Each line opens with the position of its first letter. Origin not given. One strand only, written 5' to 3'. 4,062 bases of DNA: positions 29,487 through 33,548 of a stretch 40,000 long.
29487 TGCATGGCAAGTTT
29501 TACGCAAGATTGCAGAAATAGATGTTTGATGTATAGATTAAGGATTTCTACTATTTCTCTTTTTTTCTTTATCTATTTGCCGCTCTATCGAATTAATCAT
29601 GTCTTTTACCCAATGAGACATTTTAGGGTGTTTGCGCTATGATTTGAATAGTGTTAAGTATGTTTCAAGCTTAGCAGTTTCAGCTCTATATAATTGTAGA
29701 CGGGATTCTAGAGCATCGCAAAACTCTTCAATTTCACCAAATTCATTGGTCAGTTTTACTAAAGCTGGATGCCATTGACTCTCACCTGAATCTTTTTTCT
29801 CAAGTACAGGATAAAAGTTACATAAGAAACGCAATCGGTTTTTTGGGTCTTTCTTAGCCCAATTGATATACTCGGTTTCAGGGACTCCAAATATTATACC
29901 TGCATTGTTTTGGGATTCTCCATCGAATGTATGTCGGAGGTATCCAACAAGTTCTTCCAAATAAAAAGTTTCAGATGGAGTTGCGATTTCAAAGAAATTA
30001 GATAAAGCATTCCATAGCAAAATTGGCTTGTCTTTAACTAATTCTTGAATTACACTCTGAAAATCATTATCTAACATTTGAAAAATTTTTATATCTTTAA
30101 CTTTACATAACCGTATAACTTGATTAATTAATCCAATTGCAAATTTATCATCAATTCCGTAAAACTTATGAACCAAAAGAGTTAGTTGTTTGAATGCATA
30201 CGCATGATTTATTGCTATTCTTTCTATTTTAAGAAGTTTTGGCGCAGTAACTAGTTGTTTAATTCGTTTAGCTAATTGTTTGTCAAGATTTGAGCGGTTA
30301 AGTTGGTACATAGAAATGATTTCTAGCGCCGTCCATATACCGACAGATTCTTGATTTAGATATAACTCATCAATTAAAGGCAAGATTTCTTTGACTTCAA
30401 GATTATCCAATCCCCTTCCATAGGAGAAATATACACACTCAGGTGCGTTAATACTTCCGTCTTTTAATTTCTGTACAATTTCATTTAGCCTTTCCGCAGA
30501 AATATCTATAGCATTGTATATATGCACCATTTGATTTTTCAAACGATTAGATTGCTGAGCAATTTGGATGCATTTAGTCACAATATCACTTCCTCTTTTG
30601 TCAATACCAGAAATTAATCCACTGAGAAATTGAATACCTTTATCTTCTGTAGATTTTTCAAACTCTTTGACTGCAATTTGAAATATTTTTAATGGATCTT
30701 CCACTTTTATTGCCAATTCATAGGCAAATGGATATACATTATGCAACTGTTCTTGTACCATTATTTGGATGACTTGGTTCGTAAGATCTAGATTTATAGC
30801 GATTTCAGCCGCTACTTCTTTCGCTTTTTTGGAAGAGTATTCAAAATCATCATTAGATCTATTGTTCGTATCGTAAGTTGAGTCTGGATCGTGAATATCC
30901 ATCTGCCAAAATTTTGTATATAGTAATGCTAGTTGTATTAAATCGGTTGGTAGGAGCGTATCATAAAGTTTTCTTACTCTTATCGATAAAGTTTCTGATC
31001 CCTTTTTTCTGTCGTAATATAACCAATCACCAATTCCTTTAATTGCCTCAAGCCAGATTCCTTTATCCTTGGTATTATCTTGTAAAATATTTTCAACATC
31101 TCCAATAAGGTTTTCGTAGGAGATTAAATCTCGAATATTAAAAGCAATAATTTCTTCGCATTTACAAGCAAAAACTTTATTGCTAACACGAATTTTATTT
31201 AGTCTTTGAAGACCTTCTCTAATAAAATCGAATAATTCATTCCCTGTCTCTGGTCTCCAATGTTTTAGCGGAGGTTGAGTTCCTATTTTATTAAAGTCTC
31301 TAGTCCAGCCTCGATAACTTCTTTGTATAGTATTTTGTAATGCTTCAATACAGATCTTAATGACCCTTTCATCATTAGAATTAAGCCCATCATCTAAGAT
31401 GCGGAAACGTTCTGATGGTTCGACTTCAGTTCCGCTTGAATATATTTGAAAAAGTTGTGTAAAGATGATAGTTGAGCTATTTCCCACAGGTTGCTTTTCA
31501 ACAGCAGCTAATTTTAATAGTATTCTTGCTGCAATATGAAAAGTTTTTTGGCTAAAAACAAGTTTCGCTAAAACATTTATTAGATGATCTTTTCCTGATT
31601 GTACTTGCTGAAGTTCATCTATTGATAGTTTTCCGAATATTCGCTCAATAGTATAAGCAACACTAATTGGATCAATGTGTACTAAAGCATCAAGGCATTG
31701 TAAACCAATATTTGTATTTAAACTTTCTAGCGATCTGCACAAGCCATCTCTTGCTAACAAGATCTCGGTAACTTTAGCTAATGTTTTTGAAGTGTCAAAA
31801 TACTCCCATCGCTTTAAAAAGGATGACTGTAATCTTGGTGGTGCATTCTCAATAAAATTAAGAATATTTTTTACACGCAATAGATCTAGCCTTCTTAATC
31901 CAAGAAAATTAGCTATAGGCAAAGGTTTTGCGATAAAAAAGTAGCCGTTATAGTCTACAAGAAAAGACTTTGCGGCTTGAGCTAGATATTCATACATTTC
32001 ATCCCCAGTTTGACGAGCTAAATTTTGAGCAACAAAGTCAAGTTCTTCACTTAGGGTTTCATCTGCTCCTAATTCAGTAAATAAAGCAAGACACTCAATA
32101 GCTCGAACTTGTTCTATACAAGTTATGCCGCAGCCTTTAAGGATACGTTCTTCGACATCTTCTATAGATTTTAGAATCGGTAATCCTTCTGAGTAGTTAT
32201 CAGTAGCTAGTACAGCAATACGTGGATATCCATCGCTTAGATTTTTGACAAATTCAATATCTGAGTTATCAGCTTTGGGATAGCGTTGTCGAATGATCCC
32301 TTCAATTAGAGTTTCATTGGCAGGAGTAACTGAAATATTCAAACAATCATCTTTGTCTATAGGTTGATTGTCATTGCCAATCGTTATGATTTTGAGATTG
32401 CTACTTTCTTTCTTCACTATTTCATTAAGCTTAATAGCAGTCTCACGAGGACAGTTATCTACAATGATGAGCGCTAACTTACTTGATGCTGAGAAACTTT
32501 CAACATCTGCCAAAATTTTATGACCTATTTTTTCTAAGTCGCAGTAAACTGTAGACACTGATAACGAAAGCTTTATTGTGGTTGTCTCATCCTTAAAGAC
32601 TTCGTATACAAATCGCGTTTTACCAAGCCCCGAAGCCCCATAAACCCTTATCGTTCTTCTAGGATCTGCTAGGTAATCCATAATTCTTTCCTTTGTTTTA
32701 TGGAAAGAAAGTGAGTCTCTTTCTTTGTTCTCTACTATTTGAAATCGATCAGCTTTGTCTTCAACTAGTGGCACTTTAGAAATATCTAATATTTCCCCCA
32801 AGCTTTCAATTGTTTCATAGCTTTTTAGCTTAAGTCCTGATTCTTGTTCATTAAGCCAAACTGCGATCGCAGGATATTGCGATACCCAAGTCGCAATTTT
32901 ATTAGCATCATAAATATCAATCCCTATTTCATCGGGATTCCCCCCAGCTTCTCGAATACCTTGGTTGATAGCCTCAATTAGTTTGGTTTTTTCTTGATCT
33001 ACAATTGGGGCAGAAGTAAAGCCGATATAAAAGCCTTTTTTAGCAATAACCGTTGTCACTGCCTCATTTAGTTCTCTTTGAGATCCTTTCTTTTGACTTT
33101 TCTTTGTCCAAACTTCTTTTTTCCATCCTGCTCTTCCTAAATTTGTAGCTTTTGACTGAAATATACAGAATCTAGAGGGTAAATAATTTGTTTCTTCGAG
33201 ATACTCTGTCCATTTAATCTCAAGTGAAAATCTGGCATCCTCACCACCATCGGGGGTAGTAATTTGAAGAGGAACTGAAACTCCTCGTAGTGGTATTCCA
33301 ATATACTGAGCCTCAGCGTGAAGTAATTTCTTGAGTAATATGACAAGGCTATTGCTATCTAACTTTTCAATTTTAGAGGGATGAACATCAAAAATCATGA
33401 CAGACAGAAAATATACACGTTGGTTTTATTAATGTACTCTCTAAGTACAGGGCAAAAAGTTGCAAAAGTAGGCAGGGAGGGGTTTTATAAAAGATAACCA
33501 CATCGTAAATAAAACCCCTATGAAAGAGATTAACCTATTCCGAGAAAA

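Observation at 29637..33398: Stand-alone 1253-aa nuclease-motif / P-loop NTPase / helical-repeat protein in an AT-rich, HIP1-poor islet: candidate NLR-like (Avs/bNACHT-type) anti-phage sensor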

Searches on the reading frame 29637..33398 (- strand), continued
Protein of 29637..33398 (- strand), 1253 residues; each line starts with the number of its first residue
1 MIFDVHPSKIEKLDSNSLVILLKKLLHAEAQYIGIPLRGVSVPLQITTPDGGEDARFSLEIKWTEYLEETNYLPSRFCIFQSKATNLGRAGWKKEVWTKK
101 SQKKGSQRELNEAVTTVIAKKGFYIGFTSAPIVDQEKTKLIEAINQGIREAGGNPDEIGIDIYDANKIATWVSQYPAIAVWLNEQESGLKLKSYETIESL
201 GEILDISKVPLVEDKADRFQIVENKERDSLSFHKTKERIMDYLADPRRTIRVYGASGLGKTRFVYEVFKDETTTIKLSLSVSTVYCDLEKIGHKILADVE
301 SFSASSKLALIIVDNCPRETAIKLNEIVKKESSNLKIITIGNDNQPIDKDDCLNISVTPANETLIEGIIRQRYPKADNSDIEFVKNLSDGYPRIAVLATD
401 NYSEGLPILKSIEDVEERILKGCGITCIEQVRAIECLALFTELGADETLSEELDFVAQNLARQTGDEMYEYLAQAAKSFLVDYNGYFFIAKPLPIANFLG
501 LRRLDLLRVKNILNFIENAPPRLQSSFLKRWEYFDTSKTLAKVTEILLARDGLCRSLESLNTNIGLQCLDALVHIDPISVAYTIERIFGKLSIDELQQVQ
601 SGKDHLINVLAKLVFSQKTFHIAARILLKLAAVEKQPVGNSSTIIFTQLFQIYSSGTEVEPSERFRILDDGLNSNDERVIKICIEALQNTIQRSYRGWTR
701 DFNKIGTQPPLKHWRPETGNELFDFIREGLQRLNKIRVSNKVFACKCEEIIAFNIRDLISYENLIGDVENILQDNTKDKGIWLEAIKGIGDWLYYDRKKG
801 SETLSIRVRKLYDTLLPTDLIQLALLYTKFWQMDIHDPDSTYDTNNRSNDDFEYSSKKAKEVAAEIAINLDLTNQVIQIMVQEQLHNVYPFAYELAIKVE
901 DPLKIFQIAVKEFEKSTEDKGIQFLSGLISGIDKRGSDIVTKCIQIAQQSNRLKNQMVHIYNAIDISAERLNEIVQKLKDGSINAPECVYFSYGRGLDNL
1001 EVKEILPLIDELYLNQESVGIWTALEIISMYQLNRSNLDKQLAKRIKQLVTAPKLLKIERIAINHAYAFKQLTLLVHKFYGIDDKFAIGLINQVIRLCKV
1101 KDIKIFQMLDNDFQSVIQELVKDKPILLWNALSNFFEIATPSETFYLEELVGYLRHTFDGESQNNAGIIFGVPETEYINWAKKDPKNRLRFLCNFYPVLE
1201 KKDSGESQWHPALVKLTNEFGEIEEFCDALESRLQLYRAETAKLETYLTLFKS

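Call 109: search_dna_similar(query=window:29637-33398:-, collection=plasmids, mode=protein, max_rows=25, max_evalue=1e-10)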
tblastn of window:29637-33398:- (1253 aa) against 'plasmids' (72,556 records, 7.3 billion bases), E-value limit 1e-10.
Records with a match: 44; places in all: 45; records where one place covers at least 80% of the query: 18.
Best place of each record, by identity: <60% 44.
By first word of the organism name: Rhizobium 11; Leptospira 3; Enterobacter 3; Sinorhizobium 2; Pseudanabaena 2; Xanthomonas 2; Burkholderia 2; Vibrio 2; Haloarcula 2; Kovacikia 1; and 14 more.
By predicted mobility (MOB-suite, as given by PLSDB): non-mobilizable 21; conjugative 21; mobilizable 2.
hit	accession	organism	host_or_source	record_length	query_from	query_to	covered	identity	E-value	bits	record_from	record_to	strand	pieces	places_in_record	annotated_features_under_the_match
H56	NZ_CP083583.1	Kovacikia minuta CCNUW1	cell culture,fresh water lake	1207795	1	1253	100%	59.1%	0e+0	1480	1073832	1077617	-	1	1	record has no annotation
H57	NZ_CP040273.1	Nostoc sp. C052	Blasia pusilla,pure culture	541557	1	1234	98%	57.8%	0e+0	1398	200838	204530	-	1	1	hypothetical protein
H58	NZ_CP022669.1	Rhizobium leguminosarum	single cell,root nodules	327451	2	1235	98%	37.7%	0e+0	805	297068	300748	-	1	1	hypothetical protein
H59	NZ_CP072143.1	Rhizobium sp. L51/94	Blueberry,cell culture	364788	2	1235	98%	37.2%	0e+0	792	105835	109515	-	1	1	hypothetical protein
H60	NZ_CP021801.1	Sinorhizobium meliloti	Medicago sativa,Single Cell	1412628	2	1235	98%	36.6%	3e-114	794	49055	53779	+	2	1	none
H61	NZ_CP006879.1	Rhizobium gallicum bv. gallicum R602sp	Phaseolus vulgaris,whole ...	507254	1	1235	99%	36.1%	0e+0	788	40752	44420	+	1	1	hypothetical protein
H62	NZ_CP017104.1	Rhizobium gallicum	Phaseolus vulgaris,Whole ...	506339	1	1235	99%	36.0%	0e+0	787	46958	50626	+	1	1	hypothetical protein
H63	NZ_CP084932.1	Sphingomonas morindae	mixed culture,Noni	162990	1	1253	100%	33.5%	0e+0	689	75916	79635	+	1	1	hypothetical protein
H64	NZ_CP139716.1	Thalassobaculum sp. OXR-137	Bacterial Culture,hydrothermal vent ...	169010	39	1253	97%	26.0%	3e-106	379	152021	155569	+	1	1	hypothetical protein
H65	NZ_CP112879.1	Pseudanabaena galeata CCNP1313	-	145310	3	1248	99%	23.9%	3e-69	265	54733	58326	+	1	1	hypothetical protein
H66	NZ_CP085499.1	Bacillus cereus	coffee,cell culture,root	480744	2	1209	96%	22.9%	6e-47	193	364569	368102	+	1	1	hypothetical protein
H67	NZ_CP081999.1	Xanthomonas campestris pv. campestris str. CN13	-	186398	2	1235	98%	20.3%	6e-36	157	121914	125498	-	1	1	none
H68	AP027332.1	Sphingobium sp. TomTYG65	-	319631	2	1031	82%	22.7%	1e-41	176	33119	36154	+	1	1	hypothetical protein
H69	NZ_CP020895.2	Legionella longbeachae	Homo sapiens,Respiratory sample - sputum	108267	2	1030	82%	22.3%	3e-31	142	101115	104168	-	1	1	hypothetical protein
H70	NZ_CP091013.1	Burkholderia cenocepacia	-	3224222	1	1010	81%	22.4%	2e-44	185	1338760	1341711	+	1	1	none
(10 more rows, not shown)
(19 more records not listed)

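Call 117: search_protein_representatives(protein=window:29799-33398:-)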
Query: 1200 residues. Proteins with E-value up to 0.001 (for the whole library): 2981; up to 1e-10: 2237; up to 1e-30: 917. The best 150 are listed.
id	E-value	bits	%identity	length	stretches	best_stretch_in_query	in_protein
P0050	0.0e+00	1418.6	55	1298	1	1-1200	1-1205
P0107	0.0e+00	1026.0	53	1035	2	1-936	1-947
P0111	8.4e-275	931.1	41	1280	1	1-1199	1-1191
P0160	5.1e-246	835.8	60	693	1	1-674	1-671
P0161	1.3e-245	834.4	39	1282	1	2-1199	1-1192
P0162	1.2e-240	818.0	52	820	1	468-1200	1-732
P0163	1.3e-230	784.8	38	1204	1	121-1200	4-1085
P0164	6.3e-211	719.6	35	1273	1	3-1200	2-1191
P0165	3.2e-207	707.3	34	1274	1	2-1199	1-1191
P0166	6.5e-207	706.3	34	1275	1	1-1198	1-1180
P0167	4.1e-198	677.1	33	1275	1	2-1200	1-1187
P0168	2.1e-189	648.3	63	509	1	1-502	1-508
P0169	5.2e-189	647.0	32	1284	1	2-1198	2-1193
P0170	1.8e-187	641.9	39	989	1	304-1199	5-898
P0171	2.5e-187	641.4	32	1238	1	38-1200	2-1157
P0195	4.8e-130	451.7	28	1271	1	1-1199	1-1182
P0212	4.8e-101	355.7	27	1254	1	4-1108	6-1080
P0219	2.5e-97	343.4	27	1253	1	9-1198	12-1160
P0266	2.5e-77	277.1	27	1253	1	3-1049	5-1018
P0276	1.8e-74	267.7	27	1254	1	2-1032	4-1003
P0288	5.5e-73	262.7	26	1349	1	7-1198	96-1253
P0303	8.6e-70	252.2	25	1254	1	5-1192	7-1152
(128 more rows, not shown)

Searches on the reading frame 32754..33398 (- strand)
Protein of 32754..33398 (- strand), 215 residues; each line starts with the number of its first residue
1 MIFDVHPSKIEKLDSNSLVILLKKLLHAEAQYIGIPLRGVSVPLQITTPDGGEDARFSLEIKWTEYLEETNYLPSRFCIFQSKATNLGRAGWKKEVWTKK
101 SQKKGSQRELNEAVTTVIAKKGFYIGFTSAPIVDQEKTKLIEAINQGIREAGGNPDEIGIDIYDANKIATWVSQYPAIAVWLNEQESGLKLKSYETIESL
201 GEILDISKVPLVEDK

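Call 48: predict_structure(alignment_id=A2)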
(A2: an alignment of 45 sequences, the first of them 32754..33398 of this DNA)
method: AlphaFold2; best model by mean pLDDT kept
length: 215 residues; sequences in the alignment: 45
mean_pLDDT: 78.9   pTM: 0.77
mean pLDDT of the five models: 78.9, 78.6, 78.2, 77.4, 77.0
residues with pLDDT >= 90: 73; 70-90: 84; 50-70: 34; < 50: 24
segments of 3 or more residues with pLDDT < 50: 41-55, 199-204
pLDDT, mean of each block of 10 residues (from residue 1): 83 86 84 65 41 48 75 86 87 90 90 89 91 91 96 94 95 89 79 51 56 61
secondary structure, 60 per line:
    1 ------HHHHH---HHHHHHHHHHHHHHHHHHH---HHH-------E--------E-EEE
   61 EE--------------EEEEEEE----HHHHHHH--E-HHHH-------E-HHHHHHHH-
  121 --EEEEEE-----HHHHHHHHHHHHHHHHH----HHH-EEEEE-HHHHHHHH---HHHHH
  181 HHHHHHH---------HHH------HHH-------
elements in order: H7-11 H15-33 E58-62 E77-83 H88-94 H99-102 H112-119 E123-128 H134-150 E159-163 H165-172 H176-187

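Call 54: fold_search(model_id=the predicted structure, library=pdb)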
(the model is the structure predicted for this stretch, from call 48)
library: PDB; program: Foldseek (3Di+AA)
matches with E <= 10: 683; with E <= 0.001: 0
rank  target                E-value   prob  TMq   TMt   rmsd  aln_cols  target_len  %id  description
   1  9v5s_B                3.6e-02  0.38  0.27  0.18  11.7       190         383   12  Crystal structure of EF-Tu from Mycoplasma pneumoniae (released 2025-10-29)
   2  5lzs_jj               6.6e-02  0.18  0.21  0.12  12.9       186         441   12  Structure of the mammalian ribosomal elongation complex with aminoacyl-tRNA, eEF1A, and didemnin B (released 2016-11-30)
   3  9v5s_A                8.9e-02  0.23  0.26  0.17  10.7       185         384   11  Crystal structure of EF-Tu from Mycoplasma pneumoniae (released 2025-10-29)
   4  7z6h_E                1.2e-01  0.12  0.20  0.15  15.0       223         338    9  Structure of DNA-bound human RAD17-RFC clamp loader and 9-1-1 checkpoint clamp (released 2022-05-04)
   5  9a9s_B                1.4e-01  0.20  0.25  0.14  12.2       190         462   12  Human elongation factor 1  complex (released 2025-07-30)
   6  3u2q_A                1.8e-01  0.16  0.27  0.17  13.2       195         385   11  EF-Tu (Escherichia coli) in complex with NVP-LFF571 (released 2012-05-02)
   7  3nyi_A                1.8e-01  0.12  0.18  0.14  14.3       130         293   10  The crystal structure of a fat acid (stearic acid)-binding protein from Eubacterium ventriosum ATCC 27560. (released 2010-09-22)
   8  8fr3_A                2.0e-01  0.12  0.24  0.16  13.4       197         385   14  E. coli EF-Tu in complex with KKL-55 (released 2023-09-20)
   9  8rdw_H                2.2e-01  0.12  0.23  0.15  13.8       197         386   14  Cryo-EM structure of P. urativorans 70S ribosome in complex with hibernation factor Balon and EF-Tu(GDP) (structure 3) (released 2024-02-21)
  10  1tui_A                2.7e-01  0.09  0.23  0.16  11.8       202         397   12  INTACT ELONGATION FACTOR TU IN COMPLEX WITH GDP (released 1997-06-05)
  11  6wd5_8                2.8e-01  0.08  0.20  0.13  13.1       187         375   12  Cryo-EM of elongating ribosome with EF-Tu*GTP elucidates tRNA proofreading (Cognate Structure II-C1) (released 2020-07-08)
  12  3nyi_B                3.6e-01  0.23  0.21  0.17  12.4       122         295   10  The crystal structure of a fat acid (stearic acid)-binding protein from Eubacterium ventriosum ATCC 27560. (released 2010-09-22)
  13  7bbn_A                3.6e-01  0.11  0.25  0.17  13.7       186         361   12  Crystal structure of an ancient sequence-reconstructed Elongation Factor Tu (node 317) (released 2022-01-19)
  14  9v5s_D                3.6e-01  0.11  0.23  0.16  12.3       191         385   12  Crystal structure of EF-Tu from Mycoplasma pneumoniae (released 2025-10-29)
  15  7vmc_A                3.8e-01  0.12  0.28  0.18  13.3       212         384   11  Crystal structure of EF-Tu/CdiA/CdiI (released 2022-03-30)
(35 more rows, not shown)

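Call 60: search_solved_structures(query=A4, max_evalue=10, show_alignments=3)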
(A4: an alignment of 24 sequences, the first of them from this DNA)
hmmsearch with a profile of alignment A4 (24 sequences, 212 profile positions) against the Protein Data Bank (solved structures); distinct sequences matched with E-value up to 10: 2.
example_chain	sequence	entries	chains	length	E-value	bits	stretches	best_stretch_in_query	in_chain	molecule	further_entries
8eoz_B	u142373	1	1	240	3.9e-05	26.5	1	131-172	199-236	C3HR3_4r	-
4bts_A4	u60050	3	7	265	0.55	12.9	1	65-142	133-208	40S RIBOSOMAL PROTEIN S3A | eS1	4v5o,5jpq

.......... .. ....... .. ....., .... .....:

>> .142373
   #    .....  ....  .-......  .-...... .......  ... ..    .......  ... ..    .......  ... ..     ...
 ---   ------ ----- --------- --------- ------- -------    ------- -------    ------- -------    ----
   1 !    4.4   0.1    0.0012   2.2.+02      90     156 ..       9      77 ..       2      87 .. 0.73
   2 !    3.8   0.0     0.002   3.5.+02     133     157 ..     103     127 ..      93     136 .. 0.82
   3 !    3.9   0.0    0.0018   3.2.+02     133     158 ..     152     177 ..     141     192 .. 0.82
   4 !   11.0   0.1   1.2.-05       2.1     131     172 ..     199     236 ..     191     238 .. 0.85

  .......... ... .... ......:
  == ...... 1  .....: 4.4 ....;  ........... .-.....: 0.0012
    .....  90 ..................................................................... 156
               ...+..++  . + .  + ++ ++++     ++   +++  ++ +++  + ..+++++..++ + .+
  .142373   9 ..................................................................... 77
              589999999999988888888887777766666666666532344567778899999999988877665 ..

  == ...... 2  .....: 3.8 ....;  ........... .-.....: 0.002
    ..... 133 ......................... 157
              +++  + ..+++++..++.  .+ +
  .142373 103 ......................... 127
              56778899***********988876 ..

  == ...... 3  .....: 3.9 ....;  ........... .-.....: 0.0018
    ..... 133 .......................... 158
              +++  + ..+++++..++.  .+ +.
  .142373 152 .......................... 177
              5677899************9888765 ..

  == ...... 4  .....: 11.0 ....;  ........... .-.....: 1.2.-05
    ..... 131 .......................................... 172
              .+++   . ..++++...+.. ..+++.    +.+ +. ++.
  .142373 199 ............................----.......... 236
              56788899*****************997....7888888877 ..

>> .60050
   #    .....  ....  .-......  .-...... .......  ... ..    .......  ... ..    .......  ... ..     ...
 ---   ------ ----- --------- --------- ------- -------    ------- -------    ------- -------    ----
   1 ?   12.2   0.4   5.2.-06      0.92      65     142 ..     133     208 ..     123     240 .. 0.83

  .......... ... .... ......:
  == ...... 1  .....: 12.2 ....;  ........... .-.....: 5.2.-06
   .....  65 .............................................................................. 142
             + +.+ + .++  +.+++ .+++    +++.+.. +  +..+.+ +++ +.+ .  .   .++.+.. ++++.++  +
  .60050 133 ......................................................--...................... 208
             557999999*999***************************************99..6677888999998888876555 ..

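Call 61: search_protein_families(library=pfam, alignment_id=A4, max_evalue=10)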
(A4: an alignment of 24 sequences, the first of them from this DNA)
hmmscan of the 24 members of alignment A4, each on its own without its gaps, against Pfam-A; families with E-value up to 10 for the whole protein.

A. member 1, seq(215 aa): 0 families

B. families by the number of members that match (of 24 scanned): 8 families
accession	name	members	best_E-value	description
PF18284.7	DNA_meth_N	1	0.0023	DNA methylase N-terminal domain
PF07311.17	Dodecin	1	0.0044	Dodecin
PF06890.18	Phage_Mu_Gp45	1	0.03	Bacteriophage Mu Gp45, N-terminal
PF22210.2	VP17_central_barrel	1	0.034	Large MCP VP17 central beta-barrel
PF13466.11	STAS_2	1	0.047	STAS domain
PF09926.15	DUF2158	1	0.052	Uncharacterized small protein (DUF2158)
PF06995.16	Phage_P2_GpU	1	0.17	Phage P2 GpU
PF00920.27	ILVD_EDD_N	1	0.21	Dihydroxy-acid/6-phosphogluconate dehydratase N-terminal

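Call 65: search_protein_families(library=padloc, alignment_id=A4, max_evalue=10)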
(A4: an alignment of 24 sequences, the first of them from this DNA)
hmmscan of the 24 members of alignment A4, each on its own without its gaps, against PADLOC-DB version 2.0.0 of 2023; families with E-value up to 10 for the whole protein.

A. member 1, seq(215 aa): 2 families
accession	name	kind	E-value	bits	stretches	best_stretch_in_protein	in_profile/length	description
PDLC03991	PD-Lambda-4_A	-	1.1e-15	54.5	1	2-185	3-174/1283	-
PDLC03044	REase_I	-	0.018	11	1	104-149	398-442/1034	Type I restriction enzyme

B. families by the number of members that match (of 24 scanned): 4 families
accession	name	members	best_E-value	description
PDLC03991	PD-Lambda-4_A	24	7.7e-97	-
PDLC03044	REase_I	1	0.018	Type I restriction enzyme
PDLC04395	PDC-M07B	1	0.025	-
PDLC02361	PifA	1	0.071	PifA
